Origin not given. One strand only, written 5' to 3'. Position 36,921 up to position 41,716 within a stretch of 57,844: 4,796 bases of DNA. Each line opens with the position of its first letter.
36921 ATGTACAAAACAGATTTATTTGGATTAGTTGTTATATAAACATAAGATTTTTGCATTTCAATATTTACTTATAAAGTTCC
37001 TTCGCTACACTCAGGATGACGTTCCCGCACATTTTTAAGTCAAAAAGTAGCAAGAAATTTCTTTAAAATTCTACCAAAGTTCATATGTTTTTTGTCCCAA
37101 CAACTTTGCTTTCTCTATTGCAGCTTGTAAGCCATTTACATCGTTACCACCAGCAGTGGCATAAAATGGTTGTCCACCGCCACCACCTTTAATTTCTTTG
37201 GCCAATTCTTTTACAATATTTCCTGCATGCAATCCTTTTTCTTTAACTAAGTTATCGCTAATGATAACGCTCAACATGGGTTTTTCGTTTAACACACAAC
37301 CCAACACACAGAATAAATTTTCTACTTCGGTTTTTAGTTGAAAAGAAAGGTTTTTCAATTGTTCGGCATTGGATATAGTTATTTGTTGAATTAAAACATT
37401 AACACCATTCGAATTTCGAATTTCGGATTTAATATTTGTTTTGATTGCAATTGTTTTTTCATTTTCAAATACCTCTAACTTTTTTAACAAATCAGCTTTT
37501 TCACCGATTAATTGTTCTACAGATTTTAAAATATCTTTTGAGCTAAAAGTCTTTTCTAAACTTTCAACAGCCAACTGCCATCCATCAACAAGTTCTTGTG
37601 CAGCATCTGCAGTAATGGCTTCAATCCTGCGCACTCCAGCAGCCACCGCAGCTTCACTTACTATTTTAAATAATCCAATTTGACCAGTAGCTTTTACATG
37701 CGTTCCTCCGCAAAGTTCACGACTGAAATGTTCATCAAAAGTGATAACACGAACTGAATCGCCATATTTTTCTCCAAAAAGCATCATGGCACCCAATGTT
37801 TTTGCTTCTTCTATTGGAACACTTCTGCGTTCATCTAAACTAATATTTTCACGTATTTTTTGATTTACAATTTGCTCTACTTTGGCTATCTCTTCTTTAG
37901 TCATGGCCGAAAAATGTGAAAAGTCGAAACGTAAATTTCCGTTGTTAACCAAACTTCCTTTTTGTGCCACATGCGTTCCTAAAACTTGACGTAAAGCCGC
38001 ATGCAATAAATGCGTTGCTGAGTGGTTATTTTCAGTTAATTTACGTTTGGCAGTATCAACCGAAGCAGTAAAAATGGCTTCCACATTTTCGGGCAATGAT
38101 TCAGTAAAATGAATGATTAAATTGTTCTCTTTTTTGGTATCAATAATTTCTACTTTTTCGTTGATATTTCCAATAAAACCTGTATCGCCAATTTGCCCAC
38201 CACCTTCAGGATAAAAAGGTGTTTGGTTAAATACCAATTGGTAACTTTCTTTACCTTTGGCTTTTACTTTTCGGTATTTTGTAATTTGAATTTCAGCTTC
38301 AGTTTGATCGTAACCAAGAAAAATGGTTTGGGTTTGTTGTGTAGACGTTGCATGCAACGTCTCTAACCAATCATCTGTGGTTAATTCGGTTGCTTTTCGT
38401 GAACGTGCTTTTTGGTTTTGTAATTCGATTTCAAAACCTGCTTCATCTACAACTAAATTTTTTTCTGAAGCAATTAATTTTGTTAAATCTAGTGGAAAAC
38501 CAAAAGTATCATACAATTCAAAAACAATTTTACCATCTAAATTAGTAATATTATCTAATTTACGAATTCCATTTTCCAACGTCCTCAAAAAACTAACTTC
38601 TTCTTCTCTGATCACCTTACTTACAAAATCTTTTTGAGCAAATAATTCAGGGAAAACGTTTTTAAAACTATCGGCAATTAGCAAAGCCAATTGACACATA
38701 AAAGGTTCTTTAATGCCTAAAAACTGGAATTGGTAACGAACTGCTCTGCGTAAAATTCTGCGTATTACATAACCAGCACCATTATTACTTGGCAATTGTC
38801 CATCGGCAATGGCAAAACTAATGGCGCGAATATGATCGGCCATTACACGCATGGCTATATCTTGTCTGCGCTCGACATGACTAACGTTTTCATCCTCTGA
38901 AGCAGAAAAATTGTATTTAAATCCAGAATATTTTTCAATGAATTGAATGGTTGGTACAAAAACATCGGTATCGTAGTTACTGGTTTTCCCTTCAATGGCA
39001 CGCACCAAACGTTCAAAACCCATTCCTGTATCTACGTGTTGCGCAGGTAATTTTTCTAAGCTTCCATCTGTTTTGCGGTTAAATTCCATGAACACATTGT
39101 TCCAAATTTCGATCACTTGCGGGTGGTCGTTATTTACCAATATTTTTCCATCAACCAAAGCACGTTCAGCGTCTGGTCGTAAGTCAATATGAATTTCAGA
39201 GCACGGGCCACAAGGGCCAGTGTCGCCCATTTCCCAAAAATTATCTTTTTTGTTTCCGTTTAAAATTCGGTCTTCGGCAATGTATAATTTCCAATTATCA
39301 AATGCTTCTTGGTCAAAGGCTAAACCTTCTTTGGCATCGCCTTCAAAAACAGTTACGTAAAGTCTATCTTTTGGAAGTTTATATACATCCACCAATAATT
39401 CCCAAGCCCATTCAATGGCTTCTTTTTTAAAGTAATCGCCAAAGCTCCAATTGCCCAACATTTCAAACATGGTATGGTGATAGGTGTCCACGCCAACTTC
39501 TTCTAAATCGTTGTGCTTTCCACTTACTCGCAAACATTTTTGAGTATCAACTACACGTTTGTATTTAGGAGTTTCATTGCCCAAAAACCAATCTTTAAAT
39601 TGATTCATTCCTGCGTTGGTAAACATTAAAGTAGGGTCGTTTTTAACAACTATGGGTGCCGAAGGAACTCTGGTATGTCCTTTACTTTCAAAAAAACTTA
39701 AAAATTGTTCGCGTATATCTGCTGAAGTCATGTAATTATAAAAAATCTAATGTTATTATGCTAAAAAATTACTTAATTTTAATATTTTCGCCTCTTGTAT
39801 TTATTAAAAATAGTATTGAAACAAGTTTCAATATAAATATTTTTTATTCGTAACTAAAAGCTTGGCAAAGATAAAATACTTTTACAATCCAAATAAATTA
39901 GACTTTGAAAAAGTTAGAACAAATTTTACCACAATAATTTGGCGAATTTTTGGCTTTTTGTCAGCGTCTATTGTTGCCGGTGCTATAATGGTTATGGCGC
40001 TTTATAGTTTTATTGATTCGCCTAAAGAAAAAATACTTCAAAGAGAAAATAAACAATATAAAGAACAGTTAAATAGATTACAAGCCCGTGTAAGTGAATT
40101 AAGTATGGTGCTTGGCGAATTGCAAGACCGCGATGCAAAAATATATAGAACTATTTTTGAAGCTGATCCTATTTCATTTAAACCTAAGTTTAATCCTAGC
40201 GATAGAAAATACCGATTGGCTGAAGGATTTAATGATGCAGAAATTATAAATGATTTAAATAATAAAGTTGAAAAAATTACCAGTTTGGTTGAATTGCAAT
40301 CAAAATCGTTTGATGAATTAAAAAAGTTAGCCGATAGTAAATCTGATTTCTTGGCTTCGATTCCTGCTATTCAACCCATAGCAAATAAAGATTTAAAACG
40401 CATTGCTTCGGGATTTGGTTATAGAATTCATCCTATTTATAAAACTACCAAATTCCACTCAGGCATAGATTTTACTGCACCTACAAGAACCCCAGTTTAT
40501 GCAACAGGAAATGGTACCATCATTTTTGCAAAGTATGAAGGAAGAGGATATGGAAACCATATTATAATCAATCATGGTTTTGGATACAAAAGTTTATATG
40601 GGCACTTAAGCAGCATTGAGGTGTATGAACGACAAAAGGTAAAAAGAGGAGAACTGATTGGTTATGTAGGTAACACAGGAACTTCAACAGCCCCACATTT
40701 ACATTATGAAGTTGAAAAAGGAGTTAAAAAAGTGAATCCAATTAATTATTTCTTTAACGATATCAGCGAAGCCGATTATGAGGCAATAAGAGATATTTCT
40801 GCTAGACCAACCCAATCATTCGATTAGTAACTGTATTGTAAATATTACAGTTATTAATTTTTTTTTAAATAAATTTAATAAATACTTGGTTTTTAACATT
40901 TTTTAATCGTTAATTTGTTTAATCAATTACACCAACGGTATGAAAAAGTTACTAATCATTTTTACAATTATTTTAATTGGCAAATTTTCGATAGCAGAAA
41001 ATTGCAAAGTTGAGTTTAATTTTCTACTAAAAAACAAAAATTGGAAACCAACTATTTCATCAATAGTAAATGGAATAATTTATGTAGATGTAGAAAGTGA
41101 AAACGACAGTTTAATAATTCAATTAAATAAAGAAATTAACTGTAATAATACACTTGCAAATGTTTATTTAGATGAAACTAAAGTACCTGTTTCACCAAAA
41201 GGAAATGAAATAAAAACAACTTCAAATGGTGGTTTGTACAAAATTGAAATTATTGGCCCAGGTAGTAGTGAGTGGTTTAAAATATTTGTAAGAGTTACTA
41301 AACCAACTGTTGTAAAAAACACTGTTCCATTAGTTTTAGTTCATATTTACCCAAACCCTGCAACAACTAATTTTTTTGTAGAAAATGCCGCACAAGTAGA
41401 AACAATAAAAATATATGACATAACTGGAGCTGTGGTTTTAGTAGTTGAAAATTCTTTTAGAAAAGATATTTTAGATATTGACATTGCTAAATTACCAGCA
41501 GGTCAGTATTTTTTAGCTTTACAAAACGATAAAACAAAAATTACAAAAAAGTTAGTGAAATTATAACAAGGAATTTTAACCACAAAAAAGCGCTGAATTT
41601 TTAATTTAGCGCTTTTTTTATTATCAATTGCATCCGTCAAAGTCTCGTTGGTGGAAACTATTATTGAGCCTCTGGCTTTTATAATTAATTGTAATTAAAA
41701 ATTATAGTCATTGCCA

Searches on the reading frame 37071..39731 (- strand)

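Call 60: search_protein_families(library=pfam, proteins=[window:37071-39731:-], max_evalue=0.001)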
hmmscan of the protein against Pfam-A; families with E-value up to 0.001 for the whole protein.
window:37071-39731:- (886 aa): 3 families
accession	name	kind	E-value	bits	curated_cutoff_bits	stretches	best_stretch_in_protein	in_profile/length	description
PF01411.24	tRNA-synt_2c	-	1.8e-194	647.8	30.3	1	5-550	1-538/552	tRNA synthetases class II (A)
PF07973.19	tRNA_SAD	-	2e-16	60.1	24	1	660-704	1-44/44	Threonyl and Alanyl tRNA synthetase second additional domain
PF02272.25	DHHA1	-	6.2e-09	36.7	25.9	1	777-876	2-97/102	DHHA1 domain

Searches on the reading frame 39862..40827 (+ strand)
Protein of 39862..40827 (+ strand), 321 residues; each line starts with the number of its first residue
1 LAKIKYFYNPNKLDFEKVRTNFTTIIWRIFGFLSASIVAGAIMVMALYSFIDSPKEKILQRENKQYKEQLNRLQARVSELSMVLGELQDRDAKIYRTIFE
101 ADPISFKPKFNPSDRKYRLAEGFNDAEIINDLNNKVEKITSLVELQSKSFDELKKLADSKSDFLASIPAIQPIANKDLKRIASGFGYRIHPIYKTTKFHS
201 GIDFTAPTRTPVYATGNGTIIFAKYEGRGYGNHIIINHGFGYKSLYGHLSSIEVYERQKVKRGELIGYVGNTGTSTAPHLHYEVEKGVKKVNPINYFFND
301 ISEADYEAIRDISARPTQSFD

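Call 60: search_protein_families(library=pfam, proteins=[window:39862-40827:+], max_evalue=0.001)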
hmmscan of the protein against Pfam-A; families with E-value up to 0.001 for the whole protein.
window:39862-40827:+ (321 aa): 1 family
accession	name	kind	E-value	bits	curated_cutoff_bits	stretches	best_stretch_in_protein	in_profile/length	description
PF01551.29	Peptidase_M23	-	4.4e-34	117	28.7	1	197-293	1-96/96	Peptidase family M23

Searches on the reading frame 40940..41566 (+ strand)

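Call 60: search_protein_families(library=pfam, proteins=[window:40940-41566:+], max_evalue=0.001)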
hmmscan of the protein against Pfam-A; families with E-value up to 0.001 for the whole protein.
window:40940-41566:+ (208 aa): 1 family
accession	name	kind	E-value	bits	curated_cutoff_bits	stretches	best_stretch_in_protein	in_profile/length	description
PF18962.6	Por_Secre_tail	-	3.3e-15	56.6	27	1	136-206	1-74/75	Secretion system C-terminal sorting domain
